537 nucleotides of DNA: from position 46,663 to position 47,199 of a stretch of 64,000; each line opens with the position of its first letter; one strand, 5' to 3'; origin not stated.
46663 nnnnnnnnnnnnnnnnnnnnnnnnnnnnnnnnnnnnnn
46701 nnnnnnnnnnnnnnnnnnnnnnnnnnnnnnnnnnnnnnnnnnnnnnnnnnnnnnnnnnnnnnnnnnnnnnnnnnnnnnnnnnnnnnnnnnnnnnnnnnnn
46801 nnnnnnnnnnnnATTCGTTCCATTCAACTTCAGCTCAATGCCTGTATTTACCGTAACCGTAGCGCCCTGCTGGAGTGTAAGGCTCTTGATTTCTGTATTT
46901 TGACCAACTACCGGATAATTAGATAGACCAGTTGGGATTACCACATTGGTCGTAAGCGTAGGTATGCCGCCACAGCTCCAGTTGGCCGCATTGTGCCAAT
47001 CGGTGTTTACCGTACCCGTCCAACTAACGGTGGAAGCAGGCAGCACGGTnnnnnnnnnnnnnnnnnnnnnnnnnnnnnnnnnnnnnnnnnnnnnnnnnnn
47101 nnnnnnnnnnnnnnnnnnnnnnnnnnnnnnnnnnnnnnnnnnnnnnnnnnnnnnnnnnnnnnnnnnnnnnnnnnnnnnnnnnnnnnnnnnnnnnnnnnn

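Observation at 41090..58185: A ~70-aa C-terminal module shared by three secreted proteins and distinct from the T9SS tails in the same window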

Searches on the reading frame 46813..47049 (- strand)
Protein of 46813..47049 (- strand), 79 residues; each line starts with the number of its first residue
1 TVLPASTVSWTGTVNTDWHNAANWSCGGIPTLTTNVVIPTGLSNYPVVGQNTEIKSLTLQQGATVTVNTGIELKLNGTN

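Call 15: find_homologous_proteins(query=A1, max_evalue=0.001)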
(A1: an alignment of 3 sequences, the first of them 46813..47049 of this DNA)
Query A1 (3 sequences): 71 candidates shared short words with the query, none scored E <= 0.001.

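Call 22: search_solved_structures(query=A1, max_evalue=10, show_alignments=2)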
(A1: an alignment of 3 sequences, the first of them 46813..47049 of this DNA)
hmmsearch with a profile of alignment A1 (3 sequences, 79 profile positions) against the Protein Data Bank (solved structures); distinct sequences matched with E-value up to 10: 6.
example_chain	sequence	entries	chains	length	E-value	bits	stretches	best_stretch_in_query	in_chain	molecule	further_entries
8gl6_D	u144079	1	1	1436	7.3e-07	32.5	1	8-75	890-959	RemA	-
1khm_A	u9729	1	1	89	0.2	15.1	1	30-69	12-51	PROTEIN (HNRNP K)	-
7cre_A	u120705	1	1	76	1.1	12.7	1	30-69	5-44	Heterogeneous nuclear ribonucleoprotein K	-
1j5k_A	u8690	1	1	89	1.2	12.5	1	30-69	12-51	Heterogeneous nuclear ribonucleoprotein K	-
6y24_A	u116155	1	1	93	1.4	12.4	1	22-67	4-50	Far upstream element-binding protein 1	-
1zzi_A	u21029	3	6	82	1.4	12.3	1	30-69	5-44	Heterogeneous nuclear ribonucleoprotein K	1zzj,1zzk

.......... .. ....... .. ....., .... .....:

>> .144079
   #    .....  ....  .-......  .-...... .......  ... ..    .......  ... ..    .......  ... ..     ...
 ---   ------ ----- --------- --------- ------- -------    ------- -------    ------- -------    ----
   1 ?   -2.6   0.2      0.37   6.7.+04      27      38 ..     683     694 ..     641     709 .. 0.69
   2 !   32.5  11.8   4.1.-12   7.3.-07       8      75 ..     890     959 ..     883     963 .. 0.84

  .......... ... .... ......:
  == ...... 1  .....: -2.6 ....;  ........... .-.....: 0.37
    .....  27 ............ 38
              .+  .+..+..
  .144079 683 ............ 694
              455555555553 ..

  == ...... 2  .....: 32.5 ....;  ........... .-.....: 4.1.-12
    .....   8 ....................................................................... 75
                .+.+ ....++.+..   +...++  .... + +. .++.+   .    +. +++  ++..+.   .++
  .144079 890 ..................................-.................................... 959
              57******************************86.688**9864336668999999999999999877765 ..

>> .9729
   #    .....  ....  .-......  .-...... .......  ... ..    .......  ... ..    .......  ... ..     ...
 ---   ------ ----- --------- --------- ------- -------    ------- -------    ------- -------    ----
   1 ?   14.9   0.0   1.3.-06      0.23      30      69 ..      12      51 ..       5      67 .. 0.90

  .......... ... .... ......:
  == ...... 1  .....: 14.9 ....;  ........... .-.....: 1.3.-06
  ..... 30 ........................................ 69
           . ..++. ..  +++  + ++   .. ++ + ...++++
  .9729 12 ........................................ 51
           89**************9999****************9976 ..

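Call 25: search_protein_representatives(alignment_id=A1)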
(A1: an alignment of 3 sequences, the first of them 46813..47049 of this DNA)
Query: 3 sequences, 79 profile positions. Proteins with E-value up to 0.001 (for the whole library): 12667; up to 1e-10: 1959; up to 1e-30: 98. The best 150 are listed.
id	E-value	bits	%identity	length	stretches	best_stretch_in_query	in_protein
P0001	4.5e-94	324.8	-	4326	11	4-68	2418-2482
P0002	6.2e-73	257.1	-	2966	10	4-76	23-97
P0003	5.6e-72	254.0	-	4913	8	8-68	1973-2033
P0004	1.7e-71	252.5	-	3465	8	9-74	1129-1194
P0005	4.6e-68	241.4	-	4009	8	5-77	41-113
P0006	1.5e-66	236.6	-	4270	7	3-75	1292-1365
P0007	5.1e-66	234.9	-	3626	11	7-68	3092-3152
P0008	2.4e-65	232.8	-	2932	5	7-73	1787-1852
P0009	2.2e-60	216.9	-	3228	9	5-75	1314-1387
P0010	5.4e-59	212.4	-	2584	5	8-77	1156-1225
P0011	1.3e-58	211.1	-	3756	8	3-75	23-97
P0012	1.7e-58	210.8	-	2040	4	4-77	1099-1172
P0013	3.1e-56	203.5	-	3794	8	9-75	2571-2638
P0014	1.1e-55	201.8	-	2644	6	6-67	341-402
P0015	1.3e-55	201.5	-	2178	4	9-77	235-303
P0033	2.5e-43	162.2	-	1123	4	7-77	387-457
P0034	1.6e-41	156.4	-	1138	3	4-78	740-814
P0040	1.1e-40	153.8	-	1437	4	5-78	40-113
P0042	2.7e-39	149.3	-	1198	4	5-78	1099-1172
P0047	1.6e-38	146.8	-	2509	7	5-69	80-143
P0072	1.5e-33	130.9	-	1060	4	9-77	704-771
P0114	1.0e-28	115.3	-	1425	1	1-77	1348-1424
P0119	5.6e-28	113.0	-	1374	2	7-75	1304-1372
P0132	1.3e-27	111.8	-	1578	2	7-75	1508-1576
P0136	2.3e-27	111.0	-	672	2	9-73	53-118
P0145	5.9e-27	109.7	-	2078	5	9-77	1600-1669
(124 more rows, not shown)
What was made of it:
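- Family size: 12,667 representative proteins at E<=1e-3, 1,959 at E<=1e-10, and up to 11 copies per protein (call 25).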

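Call 29: search_protein_families(library=pfam, proteins=[P0033, P0034, P0042, P0114, P0119, P0132, P0136, P0072], max_evalue=0.01)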
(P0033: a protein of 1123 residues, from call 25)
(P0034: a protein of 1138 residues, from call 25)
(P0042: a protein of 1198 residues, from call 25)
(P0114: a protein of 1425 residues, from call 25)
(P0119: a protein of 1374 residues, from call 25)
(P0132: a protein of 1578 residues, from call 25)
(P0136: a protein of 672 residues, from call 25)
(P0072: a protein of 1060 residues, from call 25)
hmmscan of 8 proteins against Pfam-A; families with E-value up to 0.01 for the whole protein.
P0033 (1123 aa): 0 families

P0034 (1138 aa): 3 families
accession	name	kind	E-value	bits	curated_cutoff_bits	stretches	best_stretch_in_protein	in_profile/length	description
PF10162.14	G8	-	8.9e-11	42.2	22.9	0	760-840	2-68/124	G8 domain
PF14828.11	Amnionless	-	4.7e-10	39.3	30.4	0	752-787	8-43/442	Amnionless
PF25524.1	RSLD_CPSF6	-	0.0013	19.3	27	0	286-309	43-66/96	CPSF6-like, RSLD domain, N-terminal region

P0042 (1198 aa): 0 families

P0114 (1425 aa): 2 families
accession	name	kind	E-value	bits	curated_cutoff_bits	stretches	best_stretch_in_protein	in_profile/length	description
PF23759.1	GBD_T9SS_assoc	-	6.1e-10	39.8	27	2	586-705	1-105/116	Galactose binding domain-like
PF00932.25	LTD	-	3.8e-07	30.9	34.3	1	1099-1221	5-106/109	Lamin Tail Domain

P0119 (1374 aa): 0 families

P0132 (1578 aa): 1 family
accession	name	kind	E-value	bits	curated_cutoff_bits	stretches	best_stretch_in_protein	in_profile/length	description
PF18033.7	SpuA_C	-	0.0045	17.5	26.3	0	249-279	57-87/93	SpuA C-terminal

P0136 (672 aa): 2 families
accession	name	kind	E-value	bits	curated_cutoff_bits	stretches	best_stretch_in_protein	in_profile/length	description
PF14828.11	Amnionless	-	8.6e-06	25.2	30.4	0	453-497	7-51/442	Amnionless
PF10162.14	G8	-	9.9e-06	25.9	22.9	0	462-510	2-49/124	G8 domain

P0072 (1060 aa): 0 families
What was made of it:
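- On G8 domain (PF10162): Relative P0034 scores 42 bits (call 29).
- Closest known: G8 domain. Same: P0034 passes the cut-off (42 bits; call 29).
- G8 is above the cut-off on P0034 (call 29).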

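Call 35: find_related_loci(query=A1, collection=genome_contigs, flank=6000)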
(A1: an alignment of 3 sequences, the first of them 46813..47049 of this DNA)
Query A1 (79 aa) in genome_contigs; peptide patterns used: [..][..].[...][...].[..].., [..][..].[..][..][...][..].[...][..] (x = any residue, [..] = any of these).
597 stretches matched a pattern (row limit reached: there are more); 493 encode a relative of the query (tblastn E <= 1e-3); the best 80 are kept; 80 distinct loci.
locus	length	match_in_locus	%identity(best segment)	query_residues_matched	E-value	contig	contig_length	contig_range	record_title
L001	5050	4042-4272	68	1-77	5e-25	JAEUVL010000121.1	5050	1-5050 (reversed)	MAG: Chitinophagaceae bacterium isolate new MAG-380 k141_4287249, whole genome shotgun sequence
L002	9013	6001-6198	54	10-77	5e-19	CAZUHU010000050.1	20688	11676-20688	MAG TPA_asm: uncultured Chitinophaga sp. isolate SRP189682_co1_467 genome assembly, contig: NODE_4635_length_20688_cov_7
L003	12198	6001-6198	54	10-77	9e-19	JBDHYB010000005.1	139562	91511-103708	MAG: Chitinophagales bacterium isolate AS-MICRO-OLR.239 NODE_269_length_139562_cov_5.998501, whole genome shotgun sequen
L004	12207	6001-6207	53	10-77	6e-18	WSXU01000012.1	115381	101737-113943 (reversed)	MAG: Bacteroidetes bacterium isolate X3_MaxBin.031 scaffold_284, whole genome shotgun sequence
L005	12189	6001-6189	46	8-70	9e-18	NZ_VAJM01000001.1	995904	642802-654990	Hymenobacter jeollabukensis strain 1-3-3-8 contig1, whole genome shotgun sequence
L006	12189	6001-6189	48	8-70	1e-17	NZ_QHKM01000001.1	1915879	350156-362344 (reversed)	Hymenobacter edaphi strain NL NODE_1_length_1915879_cov_27.395277, whole genome shotgun sequence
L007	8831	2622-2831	51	10-78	2e-17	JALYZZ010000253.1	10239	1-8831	MAG: Bacteroidota bacterium isolate KAP bin78 SD1490-92_k127_1011126, whole genome shotgun sequence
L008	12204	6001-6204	50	9-78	8e-17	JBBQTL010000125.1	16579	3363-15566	MAG: Chitinophagales bacterium isolate Co_metawrap_1837 Cmw_1837_k141_12657516_length_16579_cov_9.0000, whole genome sho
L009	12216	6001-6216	46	4-75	1e-16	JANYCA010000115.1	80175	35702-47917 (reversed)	MAG: Chitinophagaceae bacterium isolate 336R_metabinner_11 336R_k141_1814069, whole genome shotgun sequence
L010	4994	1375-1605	45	1-77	1e-16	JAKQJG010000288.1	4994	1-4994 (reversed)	MAG: Bacteroidota bacterium isolate USDV_maxbin.042 k141_919439, whole genome shotgun sequence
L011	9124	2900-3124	44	4-78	1e-16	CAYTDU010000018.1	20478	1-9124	MAG TPA_asm: uncultured Gemmatimonadaceae bacterium isolate binchicken_co334_134 genome assembly, contig: NODE_4442_leng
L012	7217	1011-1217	48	7-75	1e-16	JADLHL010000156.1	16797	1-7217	MAG: Chitinophagaceae bacterium isolate SJ477 c_000000653455, whole genome shotgun sequence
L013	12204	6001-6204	42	10-78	2e-16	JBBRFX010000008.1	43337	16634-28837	MAG: Chitinophagales bacterium isolate Co_metawrap_2592 Cmw_2592_k141_9780636_length_43337_cov_16.0000, whole genome sho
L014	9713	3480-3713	48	1-78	3e-16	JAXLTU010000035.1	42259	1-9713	MAG: Bacteroidales bacterium isolate STL-BAC12 C4.77.fa-35, whole genome shotgun sequence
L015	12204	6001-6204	42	10-78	3e-16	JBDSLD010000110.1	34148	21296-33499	MAG: Ferruginibacter sp. isolate cluster1_bin.361 k127_7106535, whole genome shotgun sequence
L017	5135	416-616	46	9-75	9e-16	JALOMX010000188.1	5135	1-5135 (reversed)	MAG: Chitinophagaceae bacterium isolate Prado062 scaffold_29004, whole genome shotgun sequence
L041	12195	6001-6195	45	9-73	2e-14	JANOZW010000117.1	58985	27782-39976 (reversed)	MAG: Ferruginibacter sp. isolate VAR_79_metabat_38 VAR_79_k141_3518561, whole genome shotgun sequence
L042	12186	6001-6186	47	9-70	2e-14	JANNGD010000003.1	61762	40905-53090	MAG: Ferruginibacter sp. isolate OTE_75_metabat_226 OTE_75_k141_3637301, whole genome shotgun sequence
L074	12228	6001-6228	37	2-77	3e-13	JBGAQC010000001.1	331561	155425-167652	MAG: Chitinophagaceae bacterium isolate MAG_AAO_H10.13 AAOH10-13_opera_contig_131, whole genome shotgun sequence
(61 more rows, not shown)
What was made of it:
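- Tried and rejected: It was repeated with A1 (call 35).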

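Call 37: find_homologous_proteins(query=A2, max_evalue=0.001)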
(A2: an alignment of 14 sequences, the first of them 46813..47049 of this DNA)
Query A2 (14 sequences) (79 aa, profile of the alignment): 10 proteins with E <= 0.001 among 305 candidates.
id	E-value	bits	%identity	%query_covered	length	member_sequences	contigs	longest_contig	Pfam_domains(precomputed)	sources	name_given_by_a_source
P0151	8.3e-18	82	51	85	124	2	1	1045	-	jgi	jgi:hypothetical protein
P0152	8.5e-17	78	47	86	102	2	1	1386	-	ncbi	-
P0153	4.4e-15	73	39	81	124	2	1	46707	PF10162.15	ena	-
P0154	3.5e-14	70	39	89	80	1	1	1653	-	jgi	jgi:hypothetical protein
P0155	5.9e-14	69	38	92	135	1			-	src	-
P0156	7.8e-14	69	39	81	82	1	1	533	-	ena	-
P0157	5.4e-13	66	41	81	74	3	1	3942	-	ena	-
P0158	2.8e-12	64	34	82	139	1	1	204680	-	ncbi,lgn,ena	-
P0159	1.0e-7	49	48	51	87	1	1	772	-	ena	-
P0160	1.2e-5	43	44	41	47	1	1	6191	-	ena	-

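Call 40: find_homologous_proteins(query=A3, max_evalue=0.001)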
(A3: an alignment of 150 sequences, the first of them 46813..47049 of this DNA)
Query A3 (150 sequences) (79 aa, profile of the alignment): 9 proteins with E <= 0.001 among 576 candidates.
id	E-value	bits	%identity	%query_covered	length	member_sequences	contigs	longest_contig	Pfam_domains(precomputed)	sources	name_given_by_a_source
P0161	1.4e-22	97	40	87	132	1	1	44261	-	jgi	jgi:hypothetical protein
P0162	3.2e-19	86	46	86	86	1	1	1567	-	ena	-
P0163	3.3e-18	83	42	91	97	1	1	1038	-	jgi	jgi:hypothetical protein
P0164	3.6e-18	83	37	89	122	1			-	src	-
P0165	1.3e-17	81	42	90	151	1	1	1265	-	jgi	jgi:hypothetical protein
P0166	1.5e-16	78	43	73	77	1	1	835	-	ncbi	-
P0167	1.6e-13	68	37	89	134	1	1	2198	-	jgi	jgi:hypothetical protein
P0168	2.7e-12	64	33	71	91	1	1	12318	-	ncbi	-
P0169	5.1e-4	37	46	30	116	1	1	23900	-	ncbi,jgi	ncbi:MAG: G8 domain-containing protein [bacterium]|jgi:hypothetical protein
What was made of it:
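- Tried and rejected: The 3-, 14- and 150-sequence alignments gave 0, 10 and 9 hits, all short fragments (calls 15, 37, 40).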

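Call 72: search_protein_families(library=pfam, proteins=[P0040, P0145, L041:2650-6210:+, L042:2074-6210:+, L009:1987-6225:+, L009:10131-11831:+], max_evalue=0.01)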
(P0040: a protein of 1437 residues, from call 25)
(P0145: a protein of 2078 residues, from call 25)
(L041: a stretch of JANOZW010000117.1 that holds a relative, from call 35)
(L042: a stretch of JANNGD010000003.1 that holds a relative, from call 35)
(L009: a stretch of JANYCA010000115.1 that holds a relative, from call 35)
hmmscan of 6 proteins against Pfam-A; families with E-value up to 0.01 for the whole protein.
P0040 (1437 aa): 2 families
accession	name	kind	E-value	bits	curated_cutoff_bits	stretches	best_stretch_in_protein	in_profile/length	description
PF14828.11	Amnionless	-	2.1e-14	53.6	30.4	1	50-111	7-68/442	Amnionless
PF21416.2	VP1-like_C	-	0.00033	21.2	27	0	1214-1272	74-129/135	Inner layer core protein VP1-like, C-terminal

P0145 (2078 aa): 1 family
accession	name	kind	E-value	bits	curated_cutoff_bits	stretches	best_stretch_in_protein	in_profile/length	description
PF14828.11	Amnionless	-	6.7e-08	32.2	30.4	1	399-462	6-68/442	Amnionless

L041:2650-6210:+ (1186 aa): 2 families
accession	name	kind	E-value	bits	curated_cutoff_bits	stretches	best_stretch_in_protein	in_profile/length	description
PF02563.21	Poly_export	-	0.0017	18.9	28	0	207-227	27-47/77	Polysaccharide biosynthesis/export protein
PF14828.11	Amnionless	-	0.0054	16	30.4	0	28-70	7-50/442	Amnionless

L042:2074-6210:+ (1378 aa): 2 families
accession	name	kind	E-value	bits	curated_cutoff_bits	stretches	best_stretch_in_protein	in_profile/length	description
PF14090.12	HTH_39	-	0.00033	20.9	21.3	0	364-389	23-48/70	Winged helix-turn-helix domain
PF14828.11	Amnionless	-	0.00099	18.4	30.4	0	28-60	7-39/442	Amnionless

L009:1987-6225:+ (1412 aa): 5 families
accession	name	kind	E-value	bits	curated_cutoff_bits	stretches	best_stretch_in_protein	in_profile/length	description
PF17652.7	Glyco_hydro81C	-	7.6e-48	164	25.6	1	365-677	26-337/349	Glycosyl hydrolase family 81 C-terminal domain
PF13004.13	BACON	-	2.2e-17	63.2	25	2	1125-1181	2-60/61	Putative binding domain, N-terminal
PF19190.6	BACON_2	-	2.6e-15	56.5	25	2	1011-1092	4-92/94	Viral BACON domain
PF17957.7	Big_7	-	3.5e-07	31.2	24.1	1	761-812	9-63/70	Bacterial Ig domain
PF18099.7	CBM_35_2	-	0.00031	21.2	23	1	896-994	12-107/112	Carbohydrate binding module (family 35)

L009:10131-11831:+ (566 aa): 0 families
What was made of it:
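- On Amnionless-type beta-helix 1 (PF14828 N-terminus): Family members P0040 (53.6 bits) and P0145 (32.2 bits) pass (call 72).
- Closest known: Amnionless beta-helix 1. Same: Pfam profile positions 7-68 match module copies, above the gathering cut-off for P0040 and P0145 (call 72).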

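Call 73: search_protein_families(library=pfam, proteins=[L012:3-1226:+, L017:2-625:+, L010:1-1614:+, L074:1-6255:+, P0151, P0163, P0162, P0119, P0047], max_evalue=0.01)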
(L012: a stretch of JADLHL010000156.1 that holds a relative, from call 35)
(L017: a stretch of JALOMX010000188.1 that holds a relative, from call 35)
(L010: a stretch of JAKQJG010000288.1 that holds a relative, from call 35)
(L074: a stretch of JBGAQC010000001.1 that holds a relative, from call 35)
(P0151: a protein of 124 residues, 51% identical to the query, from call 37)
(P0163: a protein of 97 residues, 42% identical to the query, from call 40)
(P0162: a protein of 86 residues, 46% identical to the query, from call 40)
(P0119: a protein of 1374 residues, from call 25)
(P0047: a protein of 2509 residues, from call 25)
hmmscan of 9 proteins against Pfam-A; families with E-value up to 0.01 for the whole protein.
L012:3-1226:+ (407 aa): 3 families
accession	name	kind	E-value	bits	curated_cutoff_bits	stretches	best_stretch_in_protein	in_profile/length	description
PF19190.6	BACON_2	-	2.4e-20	72.7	25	2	19-86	19-91/94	Viral BACON domain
PF13004.13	BACON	-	7.6e-17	61.5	25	2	31-86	3-60/61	Putative binding domain, N-terminal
PF14828.11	Amnionless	-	0.0017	17.7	30.4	1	345-387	7-49/442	Amnionless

L017:2-625:+ (207 aa): 1 family
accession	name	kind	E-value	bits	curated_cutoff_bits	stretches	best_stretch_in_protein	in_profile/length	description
PF14828.11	Amnionless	-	0.00084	18.7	30.4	1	140-188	4-50/442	Amnionless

L010:1-1614:+ (537 aa): 0 families

L074:1-6255:+ (2084 aa): 9 families
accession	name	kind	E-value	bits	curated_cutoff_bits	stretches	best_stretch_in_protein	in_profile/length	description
PF13313.11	DUF4082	-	2.4e-185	608.3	28.4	5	768-909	9-143/143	Domain of unknown function (DUF4082)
PF13573.12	SprB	-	2.9e-73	241.6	28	11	460-496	1-37/37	SprB repeat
PF07495.19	Y_Y_Y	-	1.5e-12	47.6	26.6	0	494-520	26-49/65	Y_Y_Y domain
PF23623.1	GBD_IRG7_N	-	3.8e-07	30.7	27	0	387-442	28-83/95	IRG7 N-terminal galactose binding domain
PF14870.12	PSII_BNR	-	1.9e-06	27.8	27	0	1049-1088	248-287/303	Photosynthesis system II assembly factor YCF48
PF23034.1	DUF7035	-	1.9e-05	25.2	27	0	1441-1510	25-89/137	Domain of unknown function (DUF7035)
PF10838.14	DUF2677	-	0.0048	17.3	27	0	429-463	54-88/155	Protein of unknown function (DUF2677)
PF16672.11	LAMTOR5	-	0.0067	16.9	27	0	1623-1667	16-60/88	Ragulator complex protein LAMTOR5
PF18962.6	Por_Secre_tail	-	0.0087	16.8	27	0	489-522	36-69/75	Secretion system C-terminal sorting domain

P0151 (124 aa): 1 family
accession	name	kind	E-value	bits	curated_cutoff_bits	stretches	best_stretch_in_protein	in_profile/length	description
PF14828.11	Amnionless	-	2.6e-05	23.7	30.4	1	62-105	7-50/442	Amnionless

P0163 (97 aa): 0 families

P0162 (86 aa): 0 families

P0119 (1374 aa): 0 families

P0047 (2509 aa): 0 families
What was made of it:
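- Terminal modules sit on unrelated cargo types (GH81 enzyme, BACON, SprB repeats, LTD; calls 72, 73).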
